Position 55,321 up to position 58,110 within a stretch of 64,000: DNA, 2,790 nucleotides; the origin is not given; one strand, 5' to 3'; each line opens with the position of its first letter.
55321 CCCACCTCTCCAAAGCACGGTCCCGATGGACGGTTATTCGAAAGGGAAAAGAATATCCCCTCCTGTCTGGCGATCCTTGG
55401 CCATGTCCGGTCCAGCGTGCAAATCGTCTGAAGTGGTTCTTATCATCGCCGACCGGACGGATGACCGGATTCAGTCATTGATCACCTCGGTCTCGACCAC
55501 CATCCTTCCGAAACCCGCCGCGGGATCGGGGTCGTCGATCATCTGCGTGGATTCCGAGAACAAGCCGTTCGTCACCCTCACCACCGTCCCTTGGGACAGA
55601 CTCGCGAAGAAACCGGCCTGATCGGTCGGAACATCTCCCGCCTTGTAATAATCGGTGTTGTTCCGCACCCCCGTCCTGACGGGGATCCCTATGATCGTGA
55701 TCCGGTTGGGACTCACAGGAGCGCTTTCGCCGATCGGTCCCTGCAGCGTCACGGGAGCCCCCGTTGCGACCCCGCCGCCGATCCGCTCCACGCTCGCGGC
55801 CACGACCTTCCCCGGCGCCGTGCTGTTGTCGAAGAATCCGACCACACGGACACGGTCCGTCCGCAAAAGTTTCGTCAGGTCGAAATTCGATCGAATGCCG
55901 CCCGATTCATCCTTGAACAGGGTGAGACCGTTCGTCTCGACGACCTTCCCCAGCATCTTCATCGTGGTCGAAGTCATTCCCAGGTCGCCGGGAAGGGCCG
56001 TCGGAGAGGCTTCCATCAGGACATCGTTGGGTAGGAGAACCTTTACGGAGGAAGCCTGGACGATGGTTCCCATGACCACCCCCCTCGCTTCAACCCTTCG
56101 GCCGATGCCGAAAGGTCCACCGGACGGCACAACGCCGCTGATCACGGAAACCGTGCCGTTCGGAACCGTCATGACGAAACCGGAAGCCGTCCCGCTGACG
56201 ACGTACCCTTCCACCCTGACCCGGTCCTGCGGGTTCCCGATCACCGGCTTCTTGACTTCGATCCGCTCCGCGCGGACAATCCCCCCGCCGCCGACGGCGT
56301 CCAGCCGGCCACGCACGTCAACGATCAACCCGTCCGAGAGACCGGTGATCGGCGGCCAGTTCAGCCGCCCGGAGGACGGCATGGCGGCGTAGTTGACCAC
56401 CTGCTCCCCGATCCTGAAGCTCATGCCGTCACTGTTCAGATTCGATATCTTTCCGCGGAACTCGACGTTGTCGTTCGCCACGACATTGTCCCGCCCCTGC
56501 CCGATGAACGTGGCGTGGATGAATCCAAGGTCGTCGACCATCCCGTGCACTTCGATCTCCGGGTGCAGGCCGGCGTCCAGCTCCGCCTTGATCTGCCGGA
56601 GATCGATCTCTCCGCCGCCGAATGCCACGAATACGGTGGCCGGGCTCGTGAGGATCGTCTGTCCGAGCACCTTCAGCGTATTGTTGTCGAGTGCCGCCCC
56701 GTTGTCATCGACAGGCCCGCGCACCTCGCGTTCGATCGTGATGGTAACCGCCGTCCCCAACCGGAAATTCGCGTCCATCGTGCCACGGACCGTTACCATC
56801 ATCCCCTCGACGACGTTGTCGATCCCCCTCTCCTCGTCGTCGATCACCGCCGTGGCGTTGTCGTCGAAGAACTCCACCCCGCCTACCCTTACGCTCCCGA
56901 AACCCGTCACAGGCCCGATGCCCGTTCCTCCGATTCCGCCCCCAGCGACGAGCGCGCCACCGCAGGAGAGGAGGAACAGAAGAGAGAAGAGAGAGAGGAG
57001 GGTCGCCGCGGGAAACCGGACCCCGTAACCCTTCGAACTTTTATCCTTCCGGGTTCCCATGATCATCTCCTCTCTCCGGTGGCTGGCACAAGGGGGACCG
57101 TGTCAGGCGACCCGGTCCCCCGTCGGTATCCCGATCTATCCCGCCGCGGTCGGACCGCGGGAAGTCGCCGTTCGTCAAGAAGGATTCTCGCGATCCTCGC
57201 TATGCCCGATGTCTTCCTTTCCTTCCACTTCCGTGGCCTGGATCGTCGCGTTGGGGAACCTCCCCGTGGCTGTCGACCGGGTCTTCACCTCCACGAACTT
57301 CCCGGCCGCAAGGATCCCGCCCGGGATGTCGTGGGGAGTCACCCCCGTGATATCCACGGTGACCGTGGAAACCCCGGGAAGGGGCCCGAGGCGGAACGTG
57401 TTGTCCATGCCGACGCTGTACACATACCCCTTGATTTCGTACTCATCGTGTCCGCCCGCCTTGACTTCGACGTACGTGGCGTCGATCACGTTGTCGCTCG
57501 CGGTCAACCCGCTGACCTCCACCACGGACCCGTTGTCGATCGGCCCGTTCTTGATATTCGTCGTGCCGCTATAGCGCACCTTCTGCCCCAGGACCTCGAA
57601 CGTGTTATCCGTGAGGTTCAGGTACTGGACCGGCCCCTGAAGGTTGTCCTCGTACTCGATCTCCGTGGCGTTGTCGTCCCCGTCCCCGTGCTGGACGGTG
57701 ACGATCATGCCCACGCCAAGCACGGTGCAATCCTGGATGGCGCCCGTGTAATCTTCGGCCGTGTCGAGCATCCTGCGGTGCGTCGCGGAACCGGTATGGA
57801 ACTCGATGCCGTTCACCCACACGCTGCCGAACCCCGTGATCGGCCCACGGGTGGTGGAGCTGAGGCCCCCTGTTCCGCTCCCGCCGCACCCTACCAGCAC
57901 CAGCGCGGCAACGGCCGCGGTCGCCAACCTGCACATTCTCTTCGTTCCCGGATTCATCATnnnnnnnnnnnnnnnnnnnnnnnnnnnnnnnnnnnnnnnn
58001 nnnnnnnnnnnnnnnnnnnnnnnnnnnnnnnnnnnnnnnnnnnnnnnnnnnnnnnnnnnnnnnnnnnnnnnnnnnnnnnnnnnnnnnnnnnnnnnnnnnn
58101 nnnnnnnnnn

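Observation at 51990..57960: Three paralogous DUF5666-like lipoproteins interleaved with an ArnT/PMT-family GT-C glycosyltransferase: candidate lipoprotein glycosylation or surface-variation module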

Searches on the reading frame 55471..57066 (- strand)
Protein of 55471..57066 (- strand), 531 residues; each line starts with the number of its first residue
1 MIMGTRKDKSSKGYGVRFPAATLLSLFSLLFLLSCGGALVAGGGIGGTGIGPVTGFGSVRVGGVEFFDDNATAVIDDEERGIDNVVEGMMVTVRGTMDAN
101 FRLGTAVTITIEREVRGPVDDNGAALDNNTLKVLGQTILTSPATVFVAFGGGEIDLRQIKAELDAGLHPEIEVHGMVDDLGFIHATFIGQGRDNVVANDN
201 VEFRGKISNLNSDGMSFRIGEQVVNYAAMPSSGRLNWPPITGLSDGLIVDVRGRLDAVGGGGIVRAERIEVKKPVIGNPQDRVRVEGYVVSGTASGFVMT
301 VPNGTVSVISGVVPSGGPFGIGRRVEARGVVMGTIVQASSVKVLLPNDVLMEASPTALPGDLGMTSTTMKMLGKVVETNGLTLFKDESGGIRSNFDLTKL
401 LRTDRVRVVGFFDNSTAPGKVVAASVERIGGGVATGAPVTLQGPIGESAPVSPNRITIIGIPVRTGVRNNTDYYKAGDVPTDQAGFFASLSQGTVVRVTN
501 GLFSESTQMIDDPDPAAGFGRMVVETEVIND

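Call 3: search_protein_families(library=pfam, proteins=[window:55471-57066:-], max_evalue=0.01)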
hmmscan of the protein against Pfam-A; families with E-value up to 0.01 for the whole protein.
window:55471-57066:- (531 aa): 1 family
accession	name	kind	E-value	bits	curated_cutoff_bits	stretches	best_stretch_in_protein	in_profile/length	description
PF18914.6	DUF5666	-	1.4e-13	51.4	27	1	117-178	2-49/60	Domain of unknown function (DUF5666)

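Call 4: search_protein_families(library=ncbifam, proteins=[window:55471-57066:-], max_evalue=0.01)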
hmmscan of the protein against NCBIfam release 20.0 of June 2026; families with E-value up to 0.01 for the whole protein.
window:55471-57066:- (531 aa): 0 families

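Call 19: find_homologous_proteins(query=window:55471-57066:-)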
Query window:55471-57066:- (531 aa): 107 proteins with E <= 0.001 among 8000 candidates.
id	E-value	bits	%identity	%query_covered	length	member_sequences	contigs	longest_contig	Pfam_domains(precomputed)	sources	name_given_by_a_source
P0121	0.0e+0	1045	93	100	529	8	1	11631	PF18914.7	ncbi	-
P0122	0.0e+0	1042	93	100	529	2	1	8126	PF18914.7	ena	-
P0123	1.7e-164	567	57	90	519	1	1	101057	PF18914.7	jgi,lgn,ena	-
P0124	3.7e-162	559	57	90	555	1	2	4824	PF18914.7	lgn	-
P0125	1.1e-156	541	56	96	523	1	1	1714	PF18914.7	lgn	-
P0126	1.9e-152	527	54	96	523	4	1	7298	PF18914.7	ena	-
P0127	8.5e-152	525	54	96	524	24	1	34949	PF18914.7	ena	-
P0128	1.9e-151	524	55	91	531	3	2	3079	PF18914.7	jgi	jgi:hypothetical protein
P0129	1.7e-150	520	53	96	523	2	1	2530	PF18914.7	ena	-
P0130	6.2e-150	518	54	94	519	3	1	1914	PF18914.7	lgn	-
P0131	9.6e-150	518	54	93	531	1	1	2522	PF18914.7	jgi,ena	-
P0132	1.2e-149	518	53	98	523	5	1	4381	PF18914.7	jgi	-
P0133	1.9e-148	514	53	96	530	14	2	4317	PF18914.7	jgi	jgi:hypothetical protein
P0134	1.7e-146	507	53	90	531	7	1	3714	PF18914.7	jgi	jgi:hypothetical protein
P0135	1.9e-146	507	54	96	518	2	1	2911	PF18914.7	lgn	-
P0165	1.5e-114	402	47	89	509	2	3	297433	PF18914.7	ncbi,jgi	jgi:hypothetical protein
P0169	2.2e-108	381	46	92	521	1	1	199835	PF18914.7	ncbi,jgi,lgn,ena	-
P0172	7.9e-85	304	42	90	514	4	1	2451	PF04076.20,PF18914.7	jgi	jgi:uncharacterized protein YdeI (BOF family)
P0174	4.9e-83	298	40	90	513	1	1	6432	PF04076.20,PF18914.7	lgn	-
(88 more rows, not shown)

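Call 28: find_related_loci(query=A2, collection=metagenome_contigs, flank=10000)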
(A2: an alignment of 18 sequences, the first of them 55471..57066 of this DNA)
Query A2 (531 aa) in metagenome_contigs; peptide patterns used: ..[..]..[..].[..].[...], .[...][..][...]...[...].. (x = any residue, [..] = any of these).
552 stretches matched a pattern; 89 encode a relative of the query (tblastn E <= 1e-3); the best 80 are kept; 80 distinct loci.
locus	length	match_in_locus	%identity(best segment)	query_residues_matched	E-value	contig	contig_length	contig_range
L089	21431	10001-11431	57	52-531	5e-162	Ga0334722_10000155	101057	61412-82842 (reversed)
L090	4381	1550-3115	53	9-531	2e-164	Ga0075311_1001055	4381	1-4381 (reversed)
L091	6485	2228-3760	54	23-531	1e-159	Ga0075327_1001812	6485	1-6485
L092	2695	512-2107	52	3-531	5e-169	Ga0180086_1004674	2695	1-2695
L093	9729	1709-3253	53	3-513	4e-157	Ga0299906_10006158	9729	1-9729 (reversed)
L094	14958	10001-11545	53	3-513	5e-157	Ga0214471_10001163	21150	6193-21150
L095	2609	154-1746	52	3-531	5e-164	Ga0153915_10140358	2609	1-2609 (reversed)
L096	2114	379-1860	54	34-525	7e-165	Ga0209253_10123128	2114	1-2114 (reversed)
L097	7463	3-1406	54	61-531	3e-152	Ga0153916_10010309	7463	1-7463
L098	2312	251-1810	49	9-525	8e-151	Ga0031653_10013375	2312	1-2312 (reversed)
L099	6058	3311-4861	49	20-531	1e-140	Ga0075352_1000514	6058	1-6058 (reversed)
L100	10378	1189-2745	50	17-531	6e-138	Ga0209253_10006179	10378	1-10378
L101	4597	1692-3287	47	3-531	8e-140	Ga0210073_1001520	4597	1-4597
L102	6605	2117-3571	48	47-530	3e-133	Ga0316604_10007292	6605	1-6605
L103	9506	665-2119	48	47-530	3e-133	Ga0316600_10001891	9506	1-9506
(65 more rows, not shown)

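Call 43: search_protein_families(library=pfam, proteins=[window:55471-57066:-], max_evalue=10)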
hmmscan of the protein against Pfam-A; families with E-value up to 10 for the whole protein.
window:55471-57066:- (531 aa): 2 families
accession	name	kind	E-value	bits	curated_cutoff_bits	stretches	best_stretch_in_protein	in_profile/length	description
PF18914.6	DUF5666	-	1.4e-13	51.4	27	4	117-178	2-49/60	Domain of unknown function (DUF5666)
PF02494.22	HYR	-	0.19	12.5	21.7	1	194-233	31-70/81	HYR domain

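Call 50: predict_structure(alignment_id=A2)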
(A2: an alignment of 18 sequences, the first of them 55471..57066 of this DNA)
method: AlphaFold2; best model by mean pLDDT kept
length: 531 residues; sequences in the alignment: 18
mean_pLDDT: 84.2   pTM: 0.81
mean pLDDT of the five models: 84.2, 82.6, 82.5, 80.6, 59.8
residues with pLDDT >= 90: 299; 70-90: 159; 50-70: 28; < 50: 45
segments of 3 or more residues with pLDDT < 50: 1-26, 28-42, 237-239
pLDDT, mean of each block of 10 residues (from residue 1): 32 33 48 34 73 75 80 77 81 92 90 93 90 94 85 86 93 92 93 90 93 92 89 53 86 86 89 89 94 95 92 89 94 92 92 95 95 92 76 76 93 88 91 80 88 90 92 92 93 93 92 89 92 66
secondary structure, 60 per line:
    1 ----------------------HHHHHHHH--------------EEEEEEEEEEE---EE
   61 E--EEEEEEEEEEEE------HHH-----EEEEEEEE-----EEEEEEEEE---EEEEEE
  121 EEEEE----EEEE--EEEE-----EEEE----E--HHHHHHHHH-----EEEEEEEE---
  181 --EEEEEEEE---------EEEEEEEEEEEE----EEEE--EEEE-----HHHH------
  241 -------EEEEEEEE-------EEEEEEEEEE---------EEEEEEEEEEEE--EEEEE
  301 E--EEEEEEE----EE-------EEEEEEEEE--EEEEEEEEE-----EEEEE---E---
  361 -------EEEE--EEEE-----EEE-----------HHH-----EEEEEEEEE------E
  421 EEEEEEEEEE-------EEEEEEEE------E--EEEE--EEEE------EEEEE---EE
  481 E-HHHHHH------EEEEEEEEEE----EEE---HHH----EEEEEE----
elements in order: H23-30 E45-55 E59-61 E64-75 E90-97 E103-111 E115-125 E130-133 E136-139 E145-148 H156-164 E170-177 E183-190 E200-211 E216-219 E222-225 H231-234 E248-255 E263-272 E282-293 E296-301 E304-310 E324-332 E335-343 E349-353 E368-371 E374-377 E383-385 E405-413 E420-430 E438-445 E455-458 E461-464 E471-475 E479-481 H483-488 E495-504 E509-511 E522-527

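Call 53: fold_search(model_id=the predicted structure, library=pdb)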
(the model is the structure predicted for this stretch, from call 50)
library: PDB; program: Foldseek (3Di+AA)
matches with E <= 10: 825; with E <= 0.001: 5
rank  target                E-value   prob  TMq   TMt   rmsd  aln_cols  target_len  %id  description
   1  9gut_B                1.7e-07  0.96  0.11  0.11  36.2       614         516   12  30S mRNA delivery complex (bS1 resolved) (released 2024-11-20)
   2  5z7d_B                7.0e-05  0.87  0.11  0.15  18.8       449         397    8  p204HINab-dsDNA complex structure (released 2019-01-30)
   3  5z7d_A                1.1e-04  0.84  0.11  0.15  18.8       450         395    8  p204HINab-dsDNA complex structure (released 2019-01-30)
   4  5z7d_C                1.9e-04  0.69  0.11  0.14  18.0       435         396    9  p204HINab-dsDNA complex structure (released 2019-01-30)
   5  6w6w_A                3.7e-04  0.41  0.11  0.07  30.9       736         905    8  Cryo-EM structure of CST bound to telomeric single-stranded DNA (released 2020-06-03)
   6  7zhh_A                1.8e-03  0.94  0.15  0.28  17.7       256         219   13  Complex structure of drosophila Unr CSD789 and a poly(A) RNA sequence (released 2022-12-07)
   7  4l5t_C                5.6e-03  0.87  0.10  0.27  14.8       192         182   11  Crystal structure of the tetrameric p202 HIN2 (released 2013-07-31)
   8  4l5t_A                8.6e-03  0.72  0.10  0.25  15.3       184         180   10  Crystal structure of the tetrameric p202 HIN2 (released 2013-07-31)
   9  2ihe                  8.6e-03  0.21  0.08  0.18  20.1       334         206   12  Crystal structure of wild-type single-stranded DNA binding protein from Thermus aquaticus (released 2007-01-02)
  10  2ihf                  9.0e-03  0.20  0.08  0.18  20.2       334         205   12  Crystal structure of deletion mutant delta 228-252 R190A of the single-stranded DNA binding protein from Thermus aquatic (released 2007-01-02)
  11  4day_B                9.5e-03  1.00  0.12  0.50   9.4        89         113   21  Crystal structure of the RMI core complex with MM2 peptide from FANCM (released 2012-03-14)
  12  9dhd_A                1.0e-02  0.11  0.13  0.10  18.7       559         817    9  The ternary complex of DDB1, DDA1, DET1 (released 2025-02-05)
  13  9ovq                  1.1e-02  0.07  0.09  0.08  26.9       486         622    9  PAD2 with an inhibitor (released 2025-07-30)
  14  8kg6_N                1.2e-02  1.00  0.12  0.12   3.8        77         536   16  Yeast replisome in state I (released 2023-12-06)
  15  9djt_B                1.2e-02  0.12  0.14  0.11  18.7       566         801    9  Ternary complex structure of Cereblon-DDB1 bound to WIZ(ZF7) and the molecular glue WIZ-5 (released 2024-11-27)
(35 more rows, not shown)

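Call 73: search_protein_families(library=padloc, proteins=[window:55471-57066:-], max_evalue=0.01)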
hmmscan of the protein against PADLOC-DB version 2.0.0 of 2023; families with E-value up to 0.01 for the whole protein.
window:55471-57066:- (531 aa): 0 families

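Call 79: find_encoding_contigs(protein=P0165, flank=8000, max_places=3)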
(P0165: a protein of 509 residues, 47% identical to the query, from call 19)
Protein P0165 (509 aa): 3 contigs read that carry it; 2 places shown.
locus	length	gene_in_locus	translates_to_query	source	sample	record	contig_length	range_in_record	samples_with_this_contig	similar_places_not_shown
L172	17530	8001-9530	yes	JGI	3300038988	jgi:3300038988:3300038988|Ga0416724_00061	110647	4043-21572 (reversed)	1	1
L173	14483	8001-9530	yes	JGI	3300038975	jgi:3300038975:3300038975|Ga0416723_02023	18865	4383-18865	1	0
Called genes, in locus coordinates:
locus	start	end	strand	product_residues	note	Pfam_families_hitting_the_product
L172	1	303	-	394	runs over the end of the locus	PF00596:Aldolase_II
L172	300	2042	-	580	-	PF02730:AFOR_N, PF01314:AFOR_C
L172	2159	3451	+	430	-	PF03313:SDH_alpha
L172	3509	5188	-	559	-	PF06826:Asp-Al_Ex, PF05145:AbrB (weak), PF02080:TrkA_C (faint), PF06826:Asp-Al_Ex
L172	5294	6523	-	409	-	PF13000:Acatn, PF07690:MFS_1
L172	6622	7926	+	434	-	PF00142:Fer4_NifH (faint), PF01656:CbiA, PF10609:ParA, PF13614:AAA_31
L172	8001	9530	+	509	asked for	PF18914:DUF5666 (faint)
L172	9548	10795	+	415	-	PF02646:RmuC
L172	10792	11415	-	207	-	PF00702:Hydrolase, PF13419:HAD_2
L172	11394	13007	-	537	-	PF00501:AMP-binding, PF13193:AMP-binding_C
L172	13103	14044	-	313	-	PF04333:MlaA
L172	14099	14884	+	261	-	PF02405:MlaE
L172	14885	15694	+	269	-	PF00005:ABC_tran, PF13304:AAA_21 (weak)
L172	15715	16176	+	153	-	PF02470:MlaD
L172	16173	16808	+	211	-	PF05494:MlaC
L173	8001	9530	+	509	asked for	PF18914:DUF5666 (faint)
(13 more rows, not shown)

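Call 80: find_encoding_contigs(protein=P0169, flank=8000, max_places=3)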
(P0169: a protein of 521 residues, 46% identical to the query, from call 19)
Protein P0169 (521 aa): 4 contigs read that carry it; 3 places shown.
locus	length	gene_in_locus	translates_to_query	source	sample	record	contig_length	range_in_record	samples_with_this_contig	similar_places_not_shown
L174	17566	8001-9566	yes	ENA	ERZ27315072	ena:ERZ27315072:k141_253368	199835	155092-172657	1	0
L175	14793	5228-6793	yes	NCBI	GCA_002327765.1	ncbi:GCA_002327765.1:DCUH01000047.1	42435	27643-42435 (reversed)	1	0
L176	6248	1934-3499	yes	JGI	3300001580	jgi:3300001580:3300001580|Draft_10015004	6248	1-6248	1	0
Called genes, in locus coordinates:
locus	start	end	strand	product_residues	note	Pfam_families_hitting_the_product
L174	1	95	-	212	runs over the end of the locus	PF01209:Ubie_methyltran, PF00891:Methyltransf_2, PF13489:Methyltransf_23, PF13847:Methyltransf_31, PF08241:Methyltransf_11, PF08242:Methyltransf_12, PF13649:Methyltransf_25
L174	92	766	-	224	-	PF01914:MarC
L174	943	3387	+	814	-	PF00497:SBP_bac_3, PF00989:PAS, PF08448:PAS_4, PF13426:PAS_9, PF08447:PAS_3, PF00512:HisKA, PF02518:HATPase_c, PF00072:Response_reg, +1 more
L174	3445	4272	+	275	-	PF00691:OmpA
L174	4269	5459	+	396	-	PF12917:YfbR-like, PF13023:HD_3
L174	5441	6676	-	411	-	PF07690:MFS_1, PF13000:Acatn, PF07690:MFS_1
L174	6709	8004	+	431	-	PF00142:Fer4_NifH (faint), PF01656:CbiA, PF02374:ArsA_ATPase (weak), PF09140:MipZ (faint), PF10609:ParA, PF13614:AAA_31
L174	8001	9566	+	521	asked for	PF18914:DUF5666 (faint)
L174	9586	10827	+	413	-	PF02646:RmuC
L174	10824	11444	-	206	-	PF00702:Hydrolase, PF13419:HAD_2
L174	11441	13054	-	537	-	PF00501:AMP-binding, PF13193:AMP-binding_C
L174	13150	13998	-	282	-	PF04333:MlaA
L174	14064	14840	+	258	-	PF02405:MlaE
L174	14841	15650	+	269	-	PF00005:ABC_tran, PF13304:AAA_21 (weak)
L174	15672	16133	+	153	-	PF02470:MlaD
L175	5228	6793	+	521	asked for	PF18914:DUF5666 (faint)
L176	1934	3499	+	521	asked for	PF18914:DUF5666 (faint)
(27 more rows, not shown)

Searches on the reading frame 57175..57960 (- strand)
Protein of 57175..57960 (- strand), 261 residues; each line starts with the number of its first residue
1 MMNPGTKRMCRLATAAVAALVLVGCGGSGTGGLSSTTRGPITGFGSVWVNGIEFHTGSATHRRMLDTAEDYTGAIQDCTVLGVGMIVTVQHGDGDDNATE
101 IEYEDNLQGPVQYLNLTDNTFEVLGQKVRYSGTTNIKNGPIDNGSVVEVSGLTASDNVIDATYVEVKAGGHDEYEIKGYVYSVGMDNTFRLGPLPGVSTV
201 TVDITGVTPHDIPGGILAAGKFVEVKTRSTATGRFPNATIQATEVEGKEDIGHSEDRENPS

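Call 3: search_protein_families(library=pfam, proteins=[window:57175-57960:-], max_evalue=0.01)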
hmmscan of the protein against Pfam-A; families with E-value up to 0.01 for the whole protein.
window:57175-57960:- (261 aa): 2 families
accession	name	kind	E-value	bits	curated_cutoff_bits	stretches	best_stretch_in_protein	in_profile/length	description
PF18914.6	DUF5666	-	1.3e-15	57.9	27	1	109-165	2-60/60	Domain of unknown function (DUF5666)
PF12888.12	Lipid_bd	-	0.0063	16.7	25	0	106-181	60-137/141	Lipid-binding putative hydrolase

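Call 4: search_protein_families(library=ncbifam, proteins=[window:57175-57960:-], max_evalue=0.01)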
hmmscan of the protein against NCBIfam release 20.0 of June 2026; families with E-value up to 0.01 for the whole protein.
window:57175-57960:- (261 aa): 0 families

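Call 43: search_protein_families(library=pfam, proteins=[window:57175-57960:-], max_evalue=10)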
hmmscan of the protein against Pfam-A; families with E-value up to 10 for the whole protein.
window:57175-57960:- (261 aa): 2 families
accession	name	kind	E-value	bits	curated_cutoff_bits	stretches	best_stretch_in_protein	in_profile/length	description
PF18914.6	DUF5666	-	1.3e-15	57.9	27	3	109-165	2-60/60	Domain of unknown function (DUF5666)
PF12888.12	Lipid_bd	-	0.0063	16.7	25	1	106-181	60-137/141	Lipid-binding putative hydrolase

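Call 73: search_protein_families(library=padloc, proteins=[window:57175-57960:-], max_evalue=0.01)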
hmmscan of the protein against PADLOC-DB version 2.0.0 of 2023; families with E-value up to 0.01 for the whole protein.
window:57175-57960:- (261 aa): 0 families
